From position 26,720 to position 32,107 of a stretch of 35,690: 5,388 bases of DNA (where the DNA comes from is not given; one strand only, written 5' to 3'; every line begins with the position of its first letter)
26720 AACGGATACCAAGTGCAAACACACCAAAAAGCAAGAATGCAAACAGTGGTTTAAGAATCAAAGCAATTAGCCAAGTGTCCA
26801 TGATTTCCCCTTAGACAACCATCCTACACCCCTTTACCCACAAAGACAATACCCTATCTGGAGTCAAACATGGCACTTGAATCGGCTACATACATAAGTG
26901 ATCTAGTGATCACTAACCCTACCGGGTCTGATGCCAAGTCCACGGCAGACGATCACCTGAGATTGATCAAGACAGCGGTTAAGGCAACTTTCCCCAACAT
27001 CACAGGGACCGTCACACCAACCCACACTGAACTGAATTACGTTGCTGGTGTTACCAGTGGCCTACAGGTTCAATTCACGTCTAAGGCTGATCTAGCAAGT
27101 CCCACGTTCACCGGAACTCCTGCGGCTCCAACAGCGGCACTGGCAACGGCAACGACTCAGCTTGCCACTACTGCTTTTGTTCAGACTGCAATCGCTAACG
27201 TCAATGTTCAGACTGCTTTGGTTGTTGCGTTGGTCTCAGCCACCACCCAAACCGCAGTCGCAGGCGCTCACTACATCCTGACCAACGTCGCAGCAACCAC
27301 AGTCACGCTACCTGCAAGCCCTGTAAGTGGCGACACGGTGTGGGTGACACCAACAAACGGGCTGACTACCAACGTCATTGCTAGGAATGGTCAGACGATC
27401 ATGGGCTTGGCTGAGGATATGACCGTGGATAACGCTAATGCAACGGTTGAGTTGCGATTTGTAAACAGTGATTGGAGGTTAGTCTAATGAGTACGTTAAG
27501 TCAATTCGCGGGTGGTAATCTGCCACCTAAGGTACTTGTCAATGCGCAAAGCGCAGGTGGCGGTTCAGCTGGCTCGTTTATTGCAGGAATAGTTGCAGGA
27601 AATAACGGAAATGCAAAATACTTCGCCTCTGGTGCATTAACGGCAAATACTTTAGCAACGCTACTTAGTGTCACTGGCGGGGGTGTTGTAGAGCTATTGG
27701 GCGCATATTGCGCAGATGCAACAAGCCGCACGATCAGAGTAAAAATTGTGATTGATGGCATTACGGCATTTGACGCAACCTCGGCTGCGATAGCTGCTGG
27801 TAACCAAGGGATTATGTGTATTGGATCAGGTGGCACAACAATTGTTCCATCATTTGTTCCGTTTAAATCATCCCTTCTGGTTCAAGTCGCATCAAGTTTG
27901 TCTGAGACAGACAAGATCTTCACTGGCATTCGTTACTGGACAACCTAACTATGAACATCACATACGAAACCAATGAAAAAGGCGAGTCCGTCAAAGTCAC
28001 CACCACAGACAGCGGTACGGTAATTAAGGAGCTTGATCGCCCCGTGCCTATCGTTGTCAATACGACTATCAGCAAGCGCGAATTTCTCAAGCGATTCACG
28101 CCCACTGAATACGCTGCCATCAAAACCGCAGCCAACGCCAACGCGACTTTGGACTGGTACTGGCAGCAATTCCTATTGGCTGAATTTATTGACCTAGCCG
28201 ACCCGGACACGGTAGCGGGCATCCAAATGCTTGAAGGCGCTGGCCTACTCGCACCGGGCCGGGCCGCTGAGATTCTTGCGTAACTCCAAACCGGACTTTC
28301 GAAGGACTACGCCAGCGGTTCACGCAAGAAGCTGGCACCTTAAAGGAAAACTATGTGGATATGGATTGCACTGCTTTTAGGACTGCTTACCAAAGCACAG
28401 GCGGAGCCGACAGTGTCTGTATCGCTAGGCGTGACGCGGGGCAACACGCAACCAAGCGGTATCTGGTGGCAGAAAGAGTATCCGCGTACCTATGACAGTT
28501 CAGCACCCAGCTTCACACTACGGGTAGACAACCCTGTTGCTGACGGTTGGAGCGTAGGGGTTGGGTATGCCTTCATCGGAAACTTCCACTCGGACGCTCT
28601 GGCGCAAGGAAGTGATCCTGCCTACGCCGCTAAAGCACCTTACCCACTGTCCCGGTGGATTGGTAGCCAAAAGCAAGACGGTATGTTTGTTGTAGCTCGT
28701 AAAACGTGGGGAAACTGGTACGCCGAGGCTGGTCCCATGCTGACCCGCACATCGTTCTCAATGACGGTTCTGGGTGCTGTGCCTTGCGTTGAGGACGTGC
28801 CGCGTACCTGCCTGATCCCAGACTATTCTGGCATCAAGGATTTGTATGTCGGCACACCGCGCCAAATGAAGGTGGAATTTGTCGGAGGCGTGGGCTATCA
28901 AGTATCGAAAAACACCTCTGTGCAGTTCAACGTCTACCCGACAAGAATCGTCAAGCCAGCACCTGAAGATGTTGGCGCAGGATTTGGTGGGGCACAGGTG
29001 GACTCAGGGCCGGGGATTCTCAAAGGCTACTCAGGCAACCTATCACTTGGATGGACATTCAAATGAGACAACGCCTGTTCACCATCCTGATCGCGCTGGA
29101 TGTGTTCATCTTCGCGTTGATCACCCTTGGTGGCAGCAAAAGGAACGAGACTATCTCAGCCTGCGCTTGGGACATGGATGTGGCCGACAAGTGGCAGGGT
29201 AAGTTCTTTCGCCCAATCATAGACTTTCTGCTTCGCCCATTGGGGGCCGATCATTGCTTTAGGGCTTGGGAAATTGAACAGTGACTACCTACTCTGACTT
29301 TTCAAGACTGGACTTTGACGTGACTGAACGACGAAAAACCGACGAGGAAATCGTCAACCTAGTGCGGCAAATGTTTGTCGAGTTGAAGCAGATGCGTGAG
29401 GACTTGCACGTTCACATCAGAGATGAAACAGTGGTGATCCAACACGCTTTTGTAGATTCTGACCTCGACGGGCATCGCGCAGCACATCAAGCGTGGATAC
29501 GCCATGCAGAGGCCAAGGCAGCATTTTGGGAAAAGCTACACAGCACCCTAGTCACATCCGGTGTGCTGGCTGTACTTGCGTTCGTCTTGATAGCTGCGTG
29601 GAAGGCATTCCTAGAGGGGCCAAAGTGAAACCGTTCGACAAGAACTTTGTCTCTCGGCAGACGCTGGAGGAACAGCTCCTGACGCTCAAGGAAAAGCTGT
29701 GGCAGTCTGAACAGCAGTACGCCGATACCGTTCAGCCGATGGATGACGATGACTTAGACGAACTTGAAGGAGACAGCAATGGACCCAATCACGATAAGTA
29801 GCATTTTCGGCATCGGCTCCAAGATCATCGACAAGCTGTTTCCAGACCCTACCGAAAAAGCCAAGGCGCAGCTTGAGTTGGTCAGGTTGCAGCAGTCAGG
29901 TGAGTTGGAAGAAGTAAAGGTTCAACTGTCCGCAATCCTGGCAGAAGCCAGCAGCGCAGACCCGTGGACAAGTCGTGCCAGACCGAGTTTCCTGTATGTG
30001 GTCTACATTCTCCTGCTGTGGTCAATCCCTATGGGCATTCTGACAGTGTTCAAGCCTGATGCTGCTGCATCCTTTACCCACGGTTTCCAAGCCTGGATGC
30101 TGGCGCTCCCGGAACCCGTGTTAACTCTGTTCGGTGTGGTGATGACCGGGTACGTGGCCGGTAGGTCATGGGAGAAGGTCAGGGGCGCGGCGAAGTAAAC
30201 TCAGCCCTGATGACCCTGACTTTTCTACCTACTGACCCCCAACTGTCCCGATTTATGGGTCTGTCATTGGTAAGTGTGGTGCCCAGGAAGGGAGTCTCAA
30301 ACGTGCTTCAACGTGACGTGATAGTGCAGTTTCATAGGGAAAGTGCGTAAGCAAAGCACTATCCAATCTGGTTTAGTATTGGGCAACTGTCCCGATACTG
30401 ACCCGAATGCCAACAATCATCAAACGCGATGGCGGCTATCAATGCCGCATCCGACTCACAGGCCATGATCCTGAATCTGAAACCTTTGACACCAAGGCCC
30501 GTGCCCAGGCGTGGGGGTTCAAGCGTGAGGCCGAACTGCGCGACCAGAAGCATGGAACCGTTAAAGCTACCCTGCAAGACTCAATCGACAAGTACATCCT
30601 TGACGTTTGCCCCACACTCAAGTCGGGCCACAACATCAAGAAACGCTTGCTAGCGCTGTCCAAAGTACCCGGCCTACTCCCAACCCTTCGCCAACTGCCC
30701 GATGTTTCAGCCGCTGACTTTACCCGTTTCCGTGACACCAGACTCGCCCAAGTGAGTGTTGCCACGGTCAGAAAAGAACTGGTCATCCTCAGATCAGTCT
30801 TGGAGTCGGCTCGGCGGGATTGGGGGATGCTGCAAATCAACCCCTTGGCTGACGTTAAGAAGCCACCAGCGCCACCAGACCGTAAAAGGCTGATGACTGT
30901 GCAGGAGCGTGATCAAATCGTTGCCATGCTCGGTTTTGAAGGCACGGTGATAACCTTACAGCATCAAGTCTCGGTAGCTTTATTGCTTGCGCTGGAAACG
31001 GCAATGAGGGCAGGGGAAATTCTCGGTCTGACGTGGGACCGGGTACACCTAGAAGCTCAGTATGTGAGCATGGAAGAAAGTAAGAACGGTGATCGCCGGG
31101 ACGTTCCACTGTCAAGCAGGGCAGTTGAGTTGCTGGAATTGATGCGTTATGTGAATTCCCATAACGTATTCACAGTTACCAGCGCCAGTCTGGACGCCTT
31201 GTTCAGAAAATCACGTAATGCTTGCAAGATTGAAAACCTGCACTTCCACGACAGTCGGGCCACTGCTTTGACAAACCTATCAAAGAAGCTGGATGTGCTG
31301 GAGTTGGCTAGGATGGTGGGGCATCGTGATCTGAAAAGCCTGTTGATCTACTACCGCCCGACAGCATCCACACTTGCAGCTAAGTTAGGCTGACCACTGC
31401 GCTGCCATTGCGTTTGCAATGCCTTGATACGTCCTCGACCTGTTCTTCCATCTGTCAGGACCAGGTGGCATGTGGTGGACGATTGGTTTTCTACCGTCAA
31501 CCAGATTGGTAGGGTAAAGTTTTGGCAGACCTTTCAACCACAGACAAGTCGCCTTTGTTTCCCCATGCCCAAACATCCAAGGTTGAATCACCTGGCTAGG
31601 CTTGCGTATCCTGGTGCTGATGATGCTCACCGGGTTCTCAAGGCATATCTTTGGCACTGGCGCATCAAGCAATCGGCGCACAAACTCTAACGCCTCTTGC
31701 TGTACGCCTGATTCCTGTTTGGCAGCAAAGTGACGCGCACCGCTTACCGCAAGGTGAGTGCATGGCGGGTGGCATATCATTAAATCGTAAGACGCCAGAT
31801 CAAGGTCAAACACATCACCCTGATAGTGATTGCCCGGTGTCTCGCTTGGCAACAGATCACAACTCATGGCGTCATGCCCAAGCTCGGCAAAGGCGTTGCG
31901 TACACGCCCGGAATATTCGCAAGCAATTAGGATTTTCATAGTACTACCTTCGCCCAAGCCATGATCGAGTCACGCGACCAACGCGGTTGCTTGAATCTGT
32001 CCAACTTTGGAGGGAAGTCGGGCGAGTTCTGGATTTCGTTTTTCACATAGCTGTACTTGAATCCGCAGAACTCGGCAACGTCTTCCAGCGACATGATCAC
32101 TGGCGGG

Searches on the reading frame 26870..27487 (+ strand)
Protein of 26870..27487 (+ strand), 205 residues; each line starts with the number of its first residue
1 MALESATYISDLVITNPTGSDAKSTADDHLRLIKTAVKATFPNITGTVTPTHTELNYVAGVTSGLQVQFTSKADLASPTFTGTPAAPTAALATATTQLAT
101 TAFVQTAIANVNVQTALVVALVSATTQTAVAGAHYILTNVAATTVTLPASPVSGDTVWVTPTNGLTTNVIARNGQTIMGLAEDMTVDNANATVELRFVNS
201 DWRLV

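Call 10: search_protein_families(library=phrogs, proteins=[window:26870-27487:+], max_evalue=0.001)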
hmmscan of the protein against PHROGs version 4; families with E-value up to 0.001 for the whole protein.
window:26870-27487:+ (205 aa): 12 families
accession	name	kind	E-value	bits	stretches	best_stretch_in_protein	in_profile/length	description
phrog_2631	-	tail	7.9e-10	38.9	1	9-110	297-383/644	tail fiber protein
phrog_4209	-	tail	2e-09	38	1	68-150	105-180/406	tail fiber protein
phrog_9625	-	unknown function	5.2e-09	35.2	1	68-176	1338-1444/1586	-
phrog_5795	-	tail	5.6e-09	35.8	1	1-67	328-398/968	tail protein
phrog_6465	-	tail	1.8e-08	35.3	1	1-59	1-59/281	tail protein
phrog_11518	-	tail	1.2e-07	31.5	1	50-181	376-513/812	tail fiber protein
phrog_454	-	tail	4.5e-07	29.4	1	71-109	284-322/1376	tail fiber protein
phrog_7032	-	tail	1e-06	28.2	1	55-111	233-289/866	tail fiber protein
phrog_38759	-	unknown function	5.5e-06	26.1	1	65-122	234-294/920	-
phrog_22682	-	tail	1.7e-05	25.1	1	45-186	149-289/400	tail fiber protein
phrog_3100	-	tail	0.00033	22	1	32-131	44-140/382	tail fiber protein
phrog_8713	-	tail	0.00055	20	1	70-111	392-433/509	tail fiber protein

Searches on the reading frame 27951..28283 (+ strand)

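Call 11: search_protein_families(library=phrogs, proteins=[window:27951-28283:+], max_evalue=0.001)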
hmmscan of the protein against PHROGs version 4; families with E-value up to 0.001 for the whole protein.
window:27951-28283:+ (110 aa): 1 family
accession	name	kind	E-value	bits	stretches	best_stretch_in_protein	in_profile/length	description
phrog_25252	-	unknown function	3.4e-12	47.8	1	39-109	58-128/138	-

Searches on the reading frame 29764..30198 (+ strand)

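Call 11: search_protein_families(library=phrogs, proteins=[window:29764-30198:+], max_evalue=0.001)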
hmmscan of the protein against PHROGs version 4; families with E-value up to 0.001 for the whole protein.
window:29764-30198:+ (144 aa): 1 family
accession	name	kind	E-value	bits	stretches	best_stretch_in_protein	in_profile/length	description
phrog_3427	-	lysis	1.5e-32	113.5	1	8-144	5-140/141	holin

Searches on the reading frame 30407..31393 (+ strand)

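Call 11: search_protein_families(library=phrogs, proteins=[window:30407-31393:+], max_evalue=0.001)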
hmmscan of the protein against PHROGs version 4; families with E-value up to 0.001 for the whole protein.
window:30407-31393:+ (328 aa): 5 families
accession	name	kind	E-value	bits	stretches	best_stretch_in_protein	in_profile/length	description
phrog_1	-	integration and excision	3.4e-49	169.6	1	6-324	119-441/611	integrase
phrog_216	-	integration and excision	1.1e-23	84.7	1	156-324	46-230/301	integrase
phrog_22184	-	unknown function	4.1e-09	37.3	1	23-227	34-248/254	-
phrog_37709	-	unknown function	0.00014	22.8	1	116-217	16-106/116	-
phrog_25190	-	integration and excision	0.00027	22.2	1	250-316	19-86/109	integrase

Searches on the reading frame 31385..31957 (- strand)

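Call 11: search_protein_families(library=phrogs, proteins=[window:31385-31957:-], max_evalue=0.001)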
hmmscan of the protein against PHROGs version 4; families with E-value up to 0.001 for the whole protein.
window:31385-31957:- (190 aa): 2 families
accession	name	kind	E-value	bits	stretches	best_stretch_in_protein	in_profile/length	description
phrog_757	-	other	2.9e-69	233.9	1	5-189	13-219/247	DNA methyltransferase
phrog_27471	-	unknown function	3.5e-47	159.5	1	97-189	1-93/93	-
